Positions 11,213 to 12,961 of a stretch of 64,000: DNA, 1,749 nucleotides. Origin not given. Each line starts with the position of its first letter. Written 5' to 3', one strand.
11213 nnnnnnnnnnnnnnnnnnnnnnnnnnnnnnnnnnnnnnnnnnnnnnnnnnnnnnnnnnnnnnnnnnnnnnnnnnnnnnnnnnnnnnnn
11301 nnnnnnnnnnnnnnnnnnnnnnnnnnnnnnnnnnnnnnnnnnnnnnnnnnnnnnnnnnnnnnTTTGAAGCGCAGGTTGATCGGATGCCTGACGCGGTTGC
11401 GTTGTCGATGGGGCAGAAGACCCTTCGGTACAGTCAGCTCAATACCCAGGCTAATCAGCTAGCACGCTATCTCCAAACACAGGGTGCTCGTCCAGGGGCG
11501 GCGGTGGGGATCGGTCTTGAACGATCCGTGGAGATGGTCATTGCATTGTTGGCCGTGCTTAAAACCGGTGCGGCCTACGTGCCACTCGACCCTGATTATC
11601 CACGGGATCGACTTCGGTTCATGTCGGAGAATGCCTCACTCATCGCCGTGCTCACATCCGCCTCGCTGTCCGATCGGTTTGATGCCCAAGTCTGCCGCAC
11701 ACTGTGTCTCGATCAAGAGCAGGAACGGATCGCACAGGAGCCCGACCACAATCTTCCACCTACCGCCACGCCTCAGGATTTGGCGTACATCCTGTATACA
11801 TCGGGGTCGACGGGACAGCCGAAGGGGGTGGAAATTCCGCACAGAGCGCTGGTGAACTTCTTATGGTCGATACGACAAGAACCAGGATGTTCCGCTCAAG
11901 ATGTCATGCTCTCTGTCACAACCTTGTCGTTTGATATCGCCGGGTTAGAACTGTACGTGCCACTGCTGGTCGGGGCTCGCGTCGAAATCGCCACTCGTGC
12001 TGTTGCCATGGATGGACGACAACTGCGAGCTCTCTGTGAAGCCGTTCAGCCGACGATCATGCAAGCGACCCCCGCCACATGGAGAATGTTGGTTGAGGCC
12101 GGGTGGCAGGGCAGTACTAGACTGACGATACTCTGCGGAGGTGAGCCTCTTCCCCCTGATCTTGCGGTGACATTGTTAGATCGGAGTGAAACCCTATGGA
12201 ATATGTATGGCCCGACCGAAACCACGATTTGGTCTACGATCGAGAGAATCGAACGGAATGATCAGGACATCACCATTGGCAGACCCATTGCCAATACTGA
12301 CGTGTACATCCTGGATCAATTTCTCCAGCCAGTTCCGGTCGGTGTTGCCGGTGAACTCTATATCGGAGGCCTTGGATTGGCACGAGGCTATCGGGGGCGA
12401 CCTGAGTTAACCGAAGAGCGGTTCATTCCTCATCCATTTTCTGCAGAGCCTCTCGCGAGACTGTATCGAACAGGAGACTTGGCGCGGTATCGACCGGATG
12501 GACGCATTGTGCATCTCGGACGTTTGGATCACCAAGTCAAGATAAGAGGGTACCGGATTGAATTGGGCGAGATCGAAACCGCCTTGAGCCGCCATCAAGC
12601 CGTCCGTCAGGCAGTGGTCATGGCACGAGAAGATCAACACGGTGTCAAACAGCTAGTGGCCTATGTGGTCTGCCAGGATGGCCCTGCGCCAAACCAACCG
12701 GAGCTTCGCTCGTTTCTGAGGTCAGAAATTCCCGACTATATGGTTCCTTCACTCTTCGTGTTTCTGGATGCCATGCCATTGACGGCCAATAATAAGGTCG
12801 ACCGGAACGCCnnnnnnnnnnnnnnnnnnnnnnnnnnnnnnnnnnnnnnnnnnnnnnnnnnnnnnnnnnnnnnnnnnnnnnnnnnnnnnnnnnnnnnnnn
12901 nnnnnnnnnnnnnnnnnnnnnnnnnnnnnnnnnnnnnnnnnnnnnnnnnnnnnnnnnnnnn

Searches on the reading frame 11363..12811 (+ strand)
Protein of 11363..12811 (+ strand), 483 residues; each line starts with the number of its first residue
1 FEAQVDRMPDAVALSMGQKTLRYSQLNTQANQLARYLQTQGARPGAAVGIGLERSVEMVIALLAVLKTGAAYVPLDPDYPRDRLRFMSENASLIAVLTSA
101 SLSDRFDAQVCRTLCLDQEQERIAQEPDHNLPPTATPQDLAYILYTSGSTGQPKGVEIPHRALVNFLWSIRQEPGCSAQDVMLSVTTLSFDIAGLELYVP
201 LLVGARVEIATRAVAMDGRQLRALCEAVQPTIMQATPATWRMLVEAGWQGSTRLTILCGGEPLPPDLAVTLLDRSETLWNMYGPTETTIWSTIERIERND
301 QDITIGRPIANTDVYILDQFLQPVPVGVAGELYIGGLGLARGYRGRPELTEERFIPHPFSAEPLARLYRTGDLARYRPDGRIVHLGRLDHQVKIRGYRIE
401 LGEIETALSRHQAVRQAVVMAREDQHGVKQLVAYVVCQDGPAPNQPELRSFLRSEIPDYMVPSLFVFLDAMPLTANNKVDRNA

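Call 85: search_solved_structures(query=window:11363-12811:+, max_evalue=1e-30, show_alignments=2)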
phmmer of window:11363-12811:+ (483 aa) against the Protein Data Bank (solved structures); distinct sequences matched with E-value up to 1e-30: 81 (the best 60 are shown).
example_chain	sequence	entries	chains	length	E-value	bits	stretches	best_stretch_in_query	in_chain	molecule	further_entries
6mfy_A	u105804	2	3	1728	7.6e-203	678.2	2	1-483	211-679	Linear gramicidin synthase subunit A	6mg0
9be4_A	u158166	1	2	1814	9.1e-203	677.9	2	1-483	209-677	Linear gramicidin synthase subunit A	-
9be3_A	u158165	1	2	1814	9.1e-203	677.9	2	1-483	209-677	Linear gramicidin synthase subunit A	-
6mfz_A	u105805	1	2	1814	9.1e-203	677.9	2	1-483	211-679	Linear gramicidin synthase subunit A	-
9meh_A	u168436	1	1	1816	9.1e-203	677.9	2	1-483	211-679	Linear gramicidin synthase subunit A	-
8xjz_C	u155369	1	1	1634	9.5e-141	473.4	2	7-481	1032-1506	Peptide synthetase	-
5u89_A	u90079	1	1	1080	9.6e-141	473.4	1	1-483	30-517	Amino acid adenylation domain protein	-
8jbr_A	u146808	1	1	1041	4.1e-125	421.9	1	1-482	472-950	McyA protein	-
8www_A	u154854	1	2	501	2.4e-121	409.5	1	2-483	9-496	Carrier domain-containing protein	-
4d4g_A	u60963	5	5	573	4.5e-119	402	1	1-483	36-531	APNAA1 | APNA A1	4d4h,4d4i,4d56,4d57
4zxh_A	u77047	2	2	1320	1e-114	387.6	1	4-483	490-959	ABBFA_003403 | Tyrocidine synthetase 3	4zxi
6p1j_A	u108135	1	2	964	3.3e-114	385.9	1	1-483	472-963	Txo2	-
8hlk_A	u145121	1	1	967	6.1e-110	371.9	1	1-482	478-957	Microcystin synthetase B (Fragment)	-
9bfd_A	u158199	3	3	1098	2.1e-108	366.8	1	1-483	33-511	Tyrocidine synthase 1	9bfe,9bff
5es6_A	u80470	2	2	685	1.9e-105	357.1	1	1-483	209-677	Linear gramicidin synthase subunit A | Linear gramicidin synthetase subunit A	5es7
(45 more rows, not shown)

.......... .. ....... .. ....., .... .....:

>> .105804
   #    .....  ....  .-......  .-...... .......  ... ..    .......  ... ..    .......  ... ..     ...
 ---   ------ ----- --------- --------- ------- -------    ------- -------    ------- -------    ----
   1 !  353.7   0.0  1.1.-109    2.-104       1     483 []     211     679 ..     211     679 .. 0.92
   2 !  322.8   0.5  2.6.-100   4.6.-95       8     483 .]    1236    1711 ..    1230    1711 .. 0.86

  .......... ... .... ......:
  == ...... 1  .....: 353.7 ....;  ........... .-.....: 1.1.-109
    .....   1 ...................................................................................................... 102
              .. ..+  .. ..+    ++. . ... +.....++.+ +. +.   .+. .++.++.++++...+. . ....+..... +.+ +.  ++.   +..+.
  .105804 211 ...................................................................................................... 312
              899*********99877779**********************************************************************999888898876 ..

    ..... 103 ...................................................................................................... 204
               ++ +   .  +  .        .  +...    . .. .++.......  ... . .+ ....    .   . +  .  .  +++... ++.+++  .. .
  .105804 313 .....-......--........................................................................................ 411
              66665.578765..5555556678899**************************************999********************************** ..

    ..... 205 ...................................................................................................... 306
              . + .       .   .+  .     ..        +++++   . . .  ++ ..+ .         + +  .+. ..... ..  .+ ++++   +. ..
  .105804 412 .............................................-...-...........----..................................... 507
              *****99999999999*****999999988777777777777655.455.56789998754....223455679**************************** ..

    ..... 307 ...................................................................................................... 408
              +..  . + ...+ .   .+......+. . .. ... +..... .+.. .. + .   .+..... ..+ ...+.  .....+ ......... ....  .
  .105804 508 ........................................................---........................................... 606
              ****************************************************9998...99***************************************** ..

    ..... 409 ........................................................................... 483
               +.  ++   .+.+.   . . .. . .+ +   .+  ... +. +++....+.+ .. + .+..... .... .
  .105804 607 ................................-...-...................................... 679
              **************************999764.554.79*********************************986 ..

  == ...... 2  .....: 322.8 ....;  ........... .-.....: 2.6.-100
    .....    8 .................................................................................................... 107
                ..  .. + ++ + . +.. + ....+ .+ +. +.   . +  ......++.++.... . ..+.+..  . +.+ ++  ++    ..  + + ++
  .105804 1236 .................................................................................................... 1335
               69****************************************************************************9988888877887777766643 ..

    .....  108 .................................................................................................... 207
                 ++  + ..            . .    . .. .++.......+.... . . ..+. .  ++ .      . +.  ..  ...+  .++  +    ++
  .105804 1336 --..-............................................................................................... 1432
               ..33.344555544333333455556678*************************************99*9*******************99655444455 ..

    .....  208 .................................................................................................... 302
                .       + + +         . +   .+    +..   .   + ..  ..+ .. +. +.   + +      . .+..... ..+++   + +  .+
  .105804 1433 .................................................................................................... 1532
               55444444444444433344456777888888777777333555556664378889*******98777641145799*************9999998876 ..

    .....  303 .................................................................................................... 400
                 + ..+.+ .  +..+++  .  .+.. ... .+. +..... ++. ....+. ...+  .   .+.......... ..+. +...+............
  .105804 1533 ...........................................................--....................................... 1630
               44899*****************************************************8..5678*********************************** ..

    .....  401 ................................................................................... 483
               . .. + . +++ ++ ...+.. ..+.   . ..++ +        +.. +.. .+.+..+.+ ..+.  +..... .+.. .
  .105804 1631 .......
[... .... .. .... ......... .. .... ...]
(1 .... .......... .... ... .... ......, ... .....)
